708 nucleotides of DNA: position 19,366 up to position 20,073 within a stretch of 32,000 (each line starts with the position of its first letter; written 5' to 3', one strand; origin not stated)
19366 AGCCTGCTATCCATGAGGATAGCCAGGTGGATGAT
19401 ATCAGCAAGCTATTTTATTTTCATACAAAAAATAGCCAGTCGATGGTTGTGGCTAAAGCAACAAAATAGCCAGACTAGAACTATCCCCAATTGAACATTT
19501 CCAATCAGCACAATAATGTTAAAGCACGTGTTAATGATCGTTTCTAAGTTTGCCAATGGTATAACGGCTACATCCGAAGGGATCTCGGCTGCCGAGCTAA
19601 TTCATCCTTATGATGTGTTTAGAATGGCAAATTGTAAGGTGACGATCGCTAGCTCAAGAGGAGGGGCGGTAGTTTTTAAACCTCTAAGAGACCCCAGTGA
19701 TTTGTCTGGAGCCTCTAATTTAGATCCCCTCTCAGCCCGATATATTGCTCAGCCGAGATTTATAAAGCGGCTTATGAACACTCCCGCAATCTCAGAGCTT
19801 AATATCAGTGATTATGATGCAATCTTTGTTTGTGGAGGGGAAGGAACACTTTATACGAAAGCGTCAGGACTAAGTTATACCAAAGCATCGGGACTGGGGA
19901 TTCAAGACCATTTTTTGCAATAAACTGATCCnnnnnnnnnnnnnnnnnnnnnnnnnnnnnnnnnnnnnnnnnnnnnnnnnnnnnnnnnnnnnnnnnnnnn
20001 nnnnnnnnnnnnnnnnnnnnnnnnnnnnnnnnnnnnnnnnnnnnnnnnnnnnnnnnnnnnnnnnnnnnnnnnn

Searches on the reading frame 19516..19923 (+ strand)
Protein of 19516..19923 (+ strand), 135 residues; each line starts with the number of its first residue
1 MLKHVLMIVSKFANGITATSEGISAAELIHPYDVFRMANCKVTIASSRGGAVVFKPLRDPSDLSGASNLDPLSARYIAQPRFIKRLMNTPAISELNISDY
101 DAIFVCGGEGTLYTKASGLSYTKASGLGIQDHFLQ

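Call 3: search_protein_families(library=pfam, proteins=[window:19516-19923:+], max_evalue=0.1)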
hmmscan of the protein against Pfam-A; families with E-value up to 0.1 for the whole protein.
window:19516-19923:+ (135 aa): 2 families
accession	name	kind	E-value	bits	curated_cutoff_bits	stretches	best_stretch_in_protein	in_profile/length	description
PF01965.30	DJ-1_PfpI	-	0.00012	22.3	26.6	1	21-54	9-42/165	DJ-1/PfpI family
PF00781.29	DAGK_cat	-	0.03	14.4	23.6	1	92-121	48-77/125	Diacylglycerol kinase catalytic domain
